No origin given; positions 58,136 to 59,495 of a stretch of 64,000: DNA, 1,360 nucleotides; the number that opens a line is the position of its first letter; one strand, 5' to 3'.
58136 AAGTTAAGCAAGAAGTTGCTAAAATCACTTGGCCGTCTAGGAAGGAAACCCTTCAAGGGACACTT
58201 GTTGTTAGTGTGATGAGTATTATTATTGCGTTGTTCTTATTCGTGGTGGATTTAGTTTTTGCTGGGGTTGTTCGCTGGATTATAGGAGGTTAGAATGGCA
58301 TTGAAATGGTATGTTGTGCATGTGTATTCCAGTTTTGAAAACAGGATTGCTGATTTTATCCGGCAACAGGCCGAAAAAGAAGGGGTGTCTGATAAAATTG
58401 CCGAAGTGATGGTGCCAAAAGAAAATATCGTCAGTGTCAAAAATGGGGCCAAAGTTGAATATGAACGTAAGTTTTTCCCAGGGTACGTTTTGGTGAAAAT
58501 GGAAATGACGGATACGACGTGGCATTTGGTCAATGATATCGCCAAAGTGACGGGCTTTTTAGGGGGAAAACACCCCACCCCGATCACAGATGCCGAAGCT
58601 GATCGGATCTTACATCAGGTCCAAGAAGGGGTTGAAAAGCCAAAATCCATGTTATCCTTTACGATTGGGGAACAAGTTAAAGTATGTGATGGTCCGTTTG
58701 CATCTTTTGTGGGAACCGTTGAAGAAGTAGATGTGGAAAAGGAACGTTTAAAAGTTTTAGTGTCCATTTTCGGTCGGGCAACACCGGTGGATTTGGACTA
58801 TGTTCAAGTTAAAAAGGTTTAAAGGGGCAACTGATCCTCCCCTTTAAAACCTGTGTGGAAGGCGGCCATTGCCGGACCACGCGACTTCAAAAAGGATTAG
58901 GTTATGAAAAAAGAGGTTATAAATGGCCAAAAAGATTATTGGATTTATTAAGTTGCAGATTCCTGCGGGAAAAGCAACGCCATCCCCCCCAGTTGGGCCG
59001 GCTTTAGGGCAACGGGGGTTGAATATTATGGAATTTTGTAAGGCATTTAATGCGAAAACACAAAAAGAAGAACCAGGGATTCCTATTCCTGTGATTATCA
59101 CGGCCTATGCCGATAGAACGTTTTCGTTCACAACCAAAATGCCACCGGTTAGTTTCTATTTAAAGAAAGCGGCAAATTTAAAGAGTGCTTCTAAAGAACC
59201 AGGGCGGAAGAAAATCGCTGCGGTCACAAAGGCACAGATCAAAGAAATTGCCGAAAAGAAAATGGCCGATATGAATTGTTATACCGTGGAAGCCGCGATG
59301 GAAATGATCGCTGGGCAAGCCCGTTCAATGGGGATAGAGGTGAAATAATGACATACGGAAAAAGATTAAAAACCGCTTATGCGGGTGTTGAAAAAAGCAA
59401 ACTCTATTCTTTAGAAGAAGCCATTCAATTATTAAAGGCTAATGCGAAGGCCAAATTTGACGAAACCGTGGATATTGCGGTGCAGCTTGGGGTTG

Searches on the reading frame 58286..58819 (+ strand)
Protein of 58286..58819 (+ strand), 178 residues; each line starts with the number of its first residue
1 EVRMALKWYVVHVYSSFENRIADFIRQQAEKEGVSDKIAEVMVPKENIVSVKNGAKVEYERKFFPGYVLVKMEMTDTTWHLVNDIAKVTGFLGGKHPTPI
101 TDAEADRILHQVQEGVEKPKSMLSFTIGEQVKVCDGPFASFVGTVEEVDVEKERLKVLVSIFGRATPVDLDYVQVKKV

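Call 86: search_protein_families(library=pfam, proteins=[window:58286-58819:+], max_evalue=0.00001)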
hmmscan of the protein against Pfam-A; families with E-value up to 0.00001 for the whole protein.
window:58286-58819:+ (178 aa): 2 families
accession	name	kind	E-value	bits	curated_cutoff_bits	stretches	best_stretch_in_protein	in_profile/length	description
PF02357.24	NusG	-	4.5e-27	94.8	22.2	1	7-109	2-93/93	Transcription termination factor nusG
PF00467.35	KOW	-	1.3e-06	28.4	22.3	1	128-157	2-27/32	KOW motif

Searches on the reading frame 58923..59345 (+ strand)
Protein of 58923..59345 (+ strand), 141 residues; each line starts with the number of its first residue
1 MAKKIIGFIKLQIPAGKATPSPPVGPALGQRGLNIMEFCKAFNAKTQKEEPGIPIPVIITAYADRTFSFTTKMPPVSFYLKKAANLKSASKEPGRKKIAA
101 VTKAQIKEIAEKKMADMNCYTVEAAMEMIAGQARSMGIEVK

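Call 86: search_protein_families(library=pfam, proteins=[window:58923-59345:+], max_evalue=0.00001)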
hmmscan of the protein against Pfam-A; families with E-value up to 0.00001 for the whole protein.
window:58923-59345:+ (141 aa): 2 families
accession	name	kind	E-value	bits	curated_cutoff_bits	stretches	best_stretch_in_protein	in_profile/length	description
PF03946.19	Ribosomal_L11_N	-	4.7e-30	103.6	32.9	1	9-67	1-58/58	Ribosomal protein L11, N-terminal domain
PF00298.24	Ribosomal_L11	-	6.3e-26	91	21.4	1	72-140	1-69/69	Ribosomal protein L11, RNA binding domain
